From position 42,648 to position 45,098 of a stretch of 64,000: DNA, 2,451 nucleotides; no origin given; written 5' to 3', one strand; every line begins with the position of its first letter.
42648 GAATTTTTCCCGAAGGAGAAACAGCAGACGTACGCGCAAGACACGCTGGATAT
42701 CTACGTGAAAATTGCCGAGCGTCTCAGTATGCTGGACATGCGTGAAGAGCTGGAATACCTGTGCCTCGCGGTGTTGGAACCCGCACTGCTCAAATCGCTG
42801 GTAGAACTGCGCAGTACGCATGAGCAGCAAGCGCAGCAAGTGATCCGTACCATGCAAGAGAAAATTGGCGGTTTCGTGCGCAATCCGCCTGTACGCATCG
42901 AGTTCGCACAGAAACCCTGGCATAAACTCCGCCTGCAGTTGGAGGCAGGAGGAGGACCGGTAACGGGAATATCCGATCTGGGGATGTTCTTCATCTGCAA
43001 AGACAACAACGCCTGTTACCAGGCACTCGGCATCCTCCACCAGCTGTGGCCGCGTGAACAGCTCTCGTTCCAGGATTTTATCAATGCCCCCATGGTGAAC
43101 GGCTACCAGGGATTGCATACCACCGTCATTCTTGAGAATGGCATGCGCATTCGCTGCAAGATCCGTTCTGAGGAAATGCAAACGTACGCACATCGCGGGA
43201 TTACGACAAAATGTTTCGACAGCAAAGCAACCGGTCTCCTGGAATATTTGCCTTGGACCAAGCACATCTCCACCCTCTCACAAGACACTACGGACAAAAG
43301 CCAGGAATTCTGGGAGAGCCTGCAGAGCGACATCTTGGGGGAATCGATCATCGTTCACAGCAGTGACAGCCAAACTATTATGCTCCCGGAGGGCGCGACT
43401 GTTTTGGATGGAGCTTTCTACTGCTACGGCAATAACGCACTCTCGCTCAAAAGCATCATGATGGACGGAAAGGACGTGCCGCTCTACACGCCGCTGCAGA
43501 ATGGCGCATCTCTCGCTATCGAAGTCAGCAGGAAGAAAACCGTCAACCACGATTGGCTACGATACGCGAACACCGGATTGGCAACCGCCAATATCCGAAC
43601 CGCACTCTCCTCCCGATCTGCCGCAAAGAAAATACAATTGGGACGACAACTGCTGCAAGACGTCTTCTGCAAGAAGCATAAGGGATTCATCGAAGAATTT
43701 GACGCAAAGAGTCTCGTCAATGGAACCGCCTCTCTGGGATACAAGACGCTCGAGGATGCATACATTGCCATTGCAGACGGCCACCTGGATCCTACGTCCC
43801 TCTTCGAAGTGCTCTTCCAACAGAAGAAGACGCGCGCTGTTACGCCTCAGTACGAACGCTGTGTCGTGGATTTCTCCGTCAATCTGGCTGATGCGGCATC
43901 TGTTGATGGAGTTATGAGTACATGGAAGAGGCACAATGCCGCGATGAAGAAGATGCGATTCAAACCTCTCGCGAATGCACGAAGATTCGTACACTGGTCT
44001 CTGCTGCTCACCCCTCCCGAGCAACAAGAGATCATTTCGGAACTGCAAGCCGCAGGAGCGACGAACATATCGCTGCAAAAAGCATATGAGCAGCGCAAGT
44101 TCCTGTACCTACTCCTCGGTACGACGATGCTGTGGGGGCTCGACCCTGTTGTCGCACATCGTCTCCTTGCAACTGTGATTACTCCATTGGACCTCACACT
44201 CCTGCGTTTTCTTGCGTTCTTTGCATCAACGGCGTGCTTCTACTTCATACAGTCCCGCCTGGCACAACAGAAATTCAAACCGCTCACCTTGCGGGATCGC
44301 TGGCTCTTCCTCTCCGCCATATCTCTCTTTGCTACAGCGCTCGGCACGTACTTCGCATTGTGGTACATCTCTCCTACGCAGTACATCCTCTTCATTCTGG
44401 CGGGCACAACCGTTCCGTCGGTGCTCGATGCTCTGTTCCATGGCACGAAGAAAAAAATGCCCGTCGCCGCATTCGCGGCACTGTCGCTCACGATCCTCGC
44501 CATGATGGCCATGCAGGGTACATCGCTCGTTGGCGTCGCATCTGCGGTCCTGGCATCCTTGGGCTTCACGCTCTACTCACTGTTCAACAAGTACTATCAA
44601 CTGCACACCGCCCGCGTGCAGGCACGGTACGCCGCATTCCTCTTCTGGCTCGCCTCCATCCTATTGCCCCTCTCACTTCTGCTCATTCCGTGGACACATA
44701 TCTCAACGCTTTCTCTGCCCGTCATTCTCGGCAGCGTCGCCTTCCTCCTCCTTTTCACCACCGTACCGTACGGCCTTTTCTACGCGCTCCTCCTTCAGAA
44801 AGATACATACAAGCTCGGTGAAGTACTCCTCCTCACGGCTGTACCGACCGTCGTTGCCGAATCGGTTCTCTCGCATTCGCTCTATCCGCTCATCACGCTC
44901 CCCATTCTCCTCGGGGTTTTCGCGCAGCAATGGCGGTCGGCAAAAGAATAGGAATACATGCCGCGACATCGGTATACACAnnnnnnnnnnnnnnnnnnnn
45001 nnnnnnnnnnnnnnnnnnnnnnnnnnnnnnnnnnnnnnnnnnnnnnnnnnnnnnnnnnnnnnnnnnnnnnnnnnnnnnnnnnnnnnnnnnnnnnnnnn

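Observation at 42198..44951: RelA/SpoT homolog fused to an EamA/DMT membrane transporter domain, with a seemingly degenerate synthetase site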

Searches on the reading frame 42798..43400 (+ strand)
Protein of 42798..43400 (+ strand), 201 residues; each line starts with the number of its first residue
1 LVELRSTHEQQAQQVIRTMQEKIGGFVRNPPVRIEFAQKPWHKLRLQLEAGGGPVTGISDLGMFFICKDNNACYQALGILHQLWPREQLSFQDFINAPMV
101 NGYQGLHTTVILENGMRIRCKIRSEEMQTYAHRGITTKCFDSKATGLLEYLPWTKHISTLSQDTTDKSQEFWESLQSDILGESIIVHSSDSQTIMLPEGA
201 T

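Call 5: search_protein_families(library=pfam, proteins=[window:42798-43400:+], max_evalue=10)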
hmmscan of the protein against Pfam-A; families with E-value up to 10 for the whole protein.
window:42798-43400:+ (201 aa): 1 family
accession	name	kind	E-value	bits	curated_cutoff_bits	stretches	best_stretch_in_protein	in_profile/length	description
PF04607.23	RelA_SpoT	-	4.2e-14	53.2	27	1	56-138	21-105/113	Region found in RelA / SpoT proteins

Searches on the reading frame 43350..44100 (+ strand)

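Call 5: search_protein_families(library=pfam, proteins=[window:43350-44100:+], max_evalue=10)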
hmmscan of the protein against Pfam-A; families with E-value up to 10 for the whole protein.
window:43350-44100:+ (250 aa): 1 family
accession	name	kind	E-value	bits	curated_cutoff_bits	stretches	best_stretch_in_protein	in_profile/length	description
PF19296.4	RelA_AH_RIS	-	2.8e-09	37.8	23.8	1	73-169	4-96/185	RelA/SpoT, AH and RIS domains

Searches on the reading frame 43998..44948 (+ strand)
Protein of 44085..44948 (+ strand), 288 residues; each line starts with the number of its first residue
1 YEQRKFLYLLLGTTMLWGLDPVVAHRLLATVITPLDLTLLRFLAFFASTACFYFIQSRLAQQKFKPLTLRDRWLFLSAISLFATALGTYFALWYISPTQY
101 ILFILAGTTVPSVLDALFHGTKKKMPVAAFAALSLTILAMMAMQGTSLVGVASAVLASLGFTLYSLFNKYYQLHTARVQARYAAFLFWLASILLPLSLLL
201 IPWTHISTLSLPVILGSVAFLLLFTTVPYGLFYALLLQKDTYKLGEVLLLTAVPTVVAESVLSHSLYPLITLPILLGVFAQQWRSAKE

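Call 5: search_protein_families(library=pfam, proteins=[window:44094-44948:+, window:43998-44948:+], max_evalue=10)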
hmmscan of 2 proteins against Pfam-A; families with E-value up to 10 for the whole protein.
window:44094-44948:+ (285 aa): 1 family
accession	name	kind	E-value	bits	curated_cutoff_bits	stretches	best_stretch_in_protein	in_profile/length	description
PF18147.6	Suv3_C_1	-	0.077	13.4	22.5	1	59-75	7-22/43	Suv3 C-terminal domain 1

window:43998-44948:+ (317 aa): 1 family
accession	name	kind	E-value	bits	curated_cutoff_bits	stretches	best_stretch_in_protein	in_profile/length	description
PF18147.6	Suv3_C_1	-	0.097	13.1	22.5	1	91-107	7-22/43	Suv3 C-terminal domain 1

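Call 26: search_solved_structures(query=A3, max_evalue=10, show_alignments=2)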
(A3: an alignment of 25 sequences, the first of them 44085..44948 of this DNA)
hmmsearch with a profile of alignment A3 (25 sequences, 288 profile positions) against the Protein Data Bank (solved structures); distinct sequences matched with E-value up to 10: 2.
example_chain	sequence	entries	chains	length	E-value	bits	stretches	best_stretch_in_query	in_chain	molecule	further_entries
5i20_A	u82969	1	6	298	0.11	15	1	80-196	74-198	Uncharacterized protein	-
9i6f_N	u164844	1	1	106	0.52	12.8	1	152-200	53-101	HIG1 domain family member 2A, mitochondrial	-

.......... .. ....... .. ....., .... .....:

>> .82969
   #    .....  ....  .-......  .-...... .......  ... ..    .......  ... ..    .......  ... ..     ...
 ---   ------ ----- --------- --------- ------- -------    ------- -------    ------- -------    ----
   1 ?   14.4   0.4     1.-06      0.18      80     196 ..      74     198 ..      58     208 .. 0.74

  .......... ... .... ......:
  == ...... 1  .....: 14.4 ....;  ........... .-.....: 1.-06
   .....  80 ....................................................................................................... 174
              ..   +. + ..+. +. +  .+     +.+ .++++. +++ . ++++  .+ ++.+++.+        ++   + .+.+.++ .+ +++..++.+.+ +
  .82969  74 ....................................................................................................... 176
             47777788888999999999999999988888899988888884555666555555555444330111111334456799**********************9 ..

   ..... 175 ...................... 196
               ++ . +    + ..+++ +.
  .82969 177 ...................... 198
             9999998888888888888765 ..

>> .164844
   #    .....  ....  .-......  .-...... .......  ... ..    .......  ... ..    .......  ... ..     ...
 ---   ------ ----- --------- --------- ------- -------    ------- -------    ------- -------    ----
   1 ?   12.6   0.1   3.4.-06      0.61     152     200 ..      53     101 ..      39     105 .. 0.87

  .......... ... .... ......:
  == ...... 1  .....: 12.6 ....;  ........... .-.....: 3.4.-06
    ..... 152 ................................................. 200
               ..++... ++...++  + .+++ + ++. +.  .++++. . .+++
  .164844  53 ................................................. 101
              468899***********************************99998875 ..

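Call 44: predict_structure(alignment_id=A3)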
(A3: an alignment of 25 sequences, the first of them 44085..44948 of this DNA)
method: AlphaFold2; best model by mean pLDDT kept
length: 288 residues; sequences in the alignment: 25
mean_pLDDT: 91.3   pTM: 0.90
mean pLDDT of the five models: 91.3, 90.7, 89.6, 89.0, 88.1
residues with pLDDT >= 90: 198; 70-90: 83; 50-70: 7; < 50: 0
segments of 3 or more residues with pLDDT < 50: none
pLDDT, mean of each block of 10 residues (from residue 1): 91 95 97 97 96 91 84 96 98 97 93 86 83 92 91 98 93 84 93 97 96 96 94 84 73 95 93 85 75
secondary structure, 60 per line:
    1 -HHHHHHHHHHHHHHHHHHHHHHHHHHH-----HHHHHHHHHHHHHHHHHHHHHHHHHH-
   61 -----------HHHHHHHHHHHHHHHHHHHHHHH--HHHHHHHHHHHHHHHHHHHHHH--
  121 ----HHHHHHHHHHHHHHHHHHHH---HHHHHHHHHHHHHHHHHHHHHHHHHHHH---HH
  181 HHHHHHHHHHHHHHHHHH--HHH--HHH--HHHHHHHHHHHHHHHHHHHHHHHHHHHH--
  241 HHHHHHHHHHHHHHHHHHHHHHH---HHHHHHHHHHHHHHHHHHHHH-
elements in order: H2-28 H34-59 H72-94 H97-118 H125-144 H148-175 H179-198 H211-238 H241-263 H267-287

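Call 46: search_protein_representatives(protein=window:44085-44948:+)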
Query: 288 residues. Proteins with E-value up to 0.001 (for the whole library): 112; up to 1e-10: 60; up to 1e-30: 19. The best 112 are listed.
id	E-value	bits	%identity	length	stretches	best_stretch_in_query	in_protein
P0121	3.6e-47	177.9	38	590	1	11-282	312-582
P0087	6.4e-43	164.0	42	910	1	14-280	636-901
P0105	1.5e-41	159.5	38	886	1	4-281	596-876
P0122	2.4e-41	158.8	38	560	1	14-282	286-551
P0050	2.8e-41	158.6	37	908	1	13-276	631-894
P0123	5.1e-40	154.4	38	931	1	13-279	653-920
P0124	4.2e-38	148.2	38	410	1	9-276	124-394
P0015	4.2e-38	148.2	36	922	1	5-277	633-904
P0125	2.5e-37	145.6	38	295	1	7-280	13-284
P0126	8.3e-37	143.9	35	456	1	14-279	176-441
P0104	2.2e-36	142.5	37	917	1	12-278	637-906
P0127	5.4e-36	141.3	33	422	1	1-285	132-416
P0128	2.9e-34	135.6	38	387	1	14-276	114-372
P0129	1.1e-33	133.7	34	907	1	11-279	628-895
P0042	1.1e-31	127.2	35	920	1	14-275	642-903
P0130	1.1e-31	127.1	33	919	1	13-282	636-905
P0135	6.2e-27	111.5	36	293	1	5-268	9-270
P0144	3.2e-15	73.2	30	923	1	11-278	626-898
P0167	2.1e-10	57.3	27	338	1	5-279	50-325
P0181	1.1e-08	51.7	30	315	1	9-243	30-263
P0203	5.5e-05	39.6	30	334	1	4-197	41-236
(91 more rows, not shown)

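Call 48: fold_search(model_id=the predicted structure, library=pdb)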
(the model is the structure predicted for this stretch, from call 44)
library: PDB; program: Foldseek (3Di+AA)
matches with E <= 10: 701; with E <= 0.001: 4
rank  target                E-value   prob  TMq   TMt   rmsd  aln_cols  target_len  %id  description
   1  5y78_A                2.9e-05  1.00  0.71  0.68   4.6       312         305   15  Crystal structure of the triose-phosphate/phosphate translocator in complex with inorganic phosphate (released 2017-10-04)
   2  9i20_A                7.1e-04  1.00  0.69  0.68   4.2       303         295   12  Cryo-EM structure of human SLC35B1 with ADP (released 2025-05-21)
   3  9gry_A                8.8e-04  1.00  0.69  0.68   4.6       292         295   16  Cryo-EM structure of human SLC35B1-Q113F variant with AMP-PNP (released 2025-05-21)
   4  9s36_A                9.2e-04  1.00  0.66  0.62   5.4       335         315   11  Cryo-EM structure of Candida albicans Vrg4 bound to an inhibitory nanobody and GDP-Mannose. (released 2025-09-03)
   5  5oge_H                1.1e-03  1.00  0.62  0.60   5.8       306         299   12  Crystal structure of a nucleotide sugar transporter (released 2017-11-22)
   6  5oge_C                1.3e-03  1.00  0.56  0.54   6.6       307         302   13  Crystal structure of a nucleotide sugar transporter (released 2017-11-22)
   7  5oge_B                1.7e-03  1.00  0.61  0.59   5.7       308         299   13  Crystal structure of a nucleotide sugar transporter (released 2017-11-22)
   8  5i20_A                1.9e-03  1.00  0.59  0.59   5.8       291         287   19  Crystal structure of protein (released 2016-06-01)
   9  5oge_F                2.1e-03  1.00  0.62  0.59   5.7       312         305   12  Crystal structure of a nucleotide sugar transporter (released 2017-11-22)
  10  5oge_G                2.1e-03  1.00  0.62  0.59   5.7       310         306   12  Crystal structure of a nucleotide sugar transporter (released 2017-11-22)
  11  5oge_A                2.3e-03  1.00  0.59  0.58   5.9       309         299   12  Crystal structure of a nucleotide sugar transporter (released 2017-11-22)
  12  6i1z_A                2.4e-03  1.00  0.59  0.60   5.8       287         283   13  Outward facing structure of apo CST (released 2019-06-05)
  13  5oge_D                2.5e-03  1.00  0.62  0.60   5.7       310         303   12  Crystal structure of a nucleotide sugar transporter (released 2017-11-22)
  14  5ogk_G                2.8e-03  1.00  0.60  0.59   5.7       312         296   13  Crystal structure of a nucleotide sugar transporter with bound nucleotide sugar. (released 2017-11-22)
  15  9gs3_B                3.1e-03  1.00  0.70  0.69   4.1       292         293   11  Cryo-EM structure of human SLC35B1-E33A variant with ADP in inward facing conformation (released 2025-05-21)
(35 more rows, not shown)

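Call 61: find_encoding_contigs(protein=P0144, flank=8000, max_places=2)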
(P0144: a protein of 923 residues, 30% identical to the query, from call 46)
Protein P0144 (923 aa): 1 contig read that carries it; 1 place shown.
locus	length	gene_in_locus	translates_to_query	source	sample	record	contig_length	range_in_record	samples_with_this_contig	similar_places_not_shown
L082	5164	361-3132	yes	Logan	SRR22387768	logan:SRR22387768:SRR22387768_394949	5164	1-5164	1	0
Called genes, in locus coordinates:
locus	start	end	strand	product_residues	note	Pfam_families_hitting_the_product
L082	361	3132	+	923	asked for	PF13328:HD_4, PF04607:RelA_SpoT (weak), PF19296:RelA_AH (weak)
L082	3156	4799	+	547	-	-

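Call 74: find_encoding_contigs(protein=P0130, flank=6000, max_places=1)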
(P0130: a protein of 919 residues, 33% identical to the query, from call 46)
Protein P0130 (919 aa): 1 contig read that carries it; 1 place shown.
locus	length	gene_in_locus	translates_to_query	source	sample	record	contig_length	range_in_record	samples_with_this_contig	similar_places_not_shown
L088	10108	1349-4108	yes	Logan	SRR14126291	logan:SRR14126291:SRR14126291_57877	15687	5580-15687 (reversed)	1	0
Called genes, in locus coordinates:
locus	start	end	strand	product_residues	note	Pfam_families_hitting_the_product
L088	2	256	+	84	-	?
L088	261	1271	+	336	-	PF00149:Metallophos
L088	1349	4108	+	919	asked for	PF13328:HD_4, PF01966:HD, PF04607:RelA_SpoT, PF19296:RelA_AH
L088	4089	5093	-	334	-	-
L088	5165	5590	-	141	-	-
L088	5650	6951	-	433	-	PF01546:Peptidase_M20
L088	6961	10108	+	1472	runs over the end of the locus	PF00133:tRNA-synt_1, PF09334:tRNA-synt_1g (faint), PF00300:His_Phos_1, PF00133:tRNA-synt_1, PF08264:Anticodon_1, PF19302:DUF5915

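Call 78: find_encoding_contigs(protein=P0135, flank=5000, max_places=2)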
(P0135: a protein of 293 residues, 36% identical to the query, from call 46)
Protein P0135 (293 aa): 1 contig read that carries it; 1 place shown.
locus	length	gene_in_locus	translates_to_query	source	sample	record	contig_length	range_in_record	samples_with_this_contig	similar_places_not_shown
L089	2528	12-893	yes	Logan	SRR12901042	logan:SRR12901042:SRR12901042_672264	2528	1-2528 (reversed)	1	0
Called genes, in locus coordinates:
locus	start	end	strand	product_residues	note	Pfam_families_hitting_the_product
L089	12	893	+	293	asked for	-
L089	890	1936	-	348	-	-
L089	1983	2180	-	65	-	-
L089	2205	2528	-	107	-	?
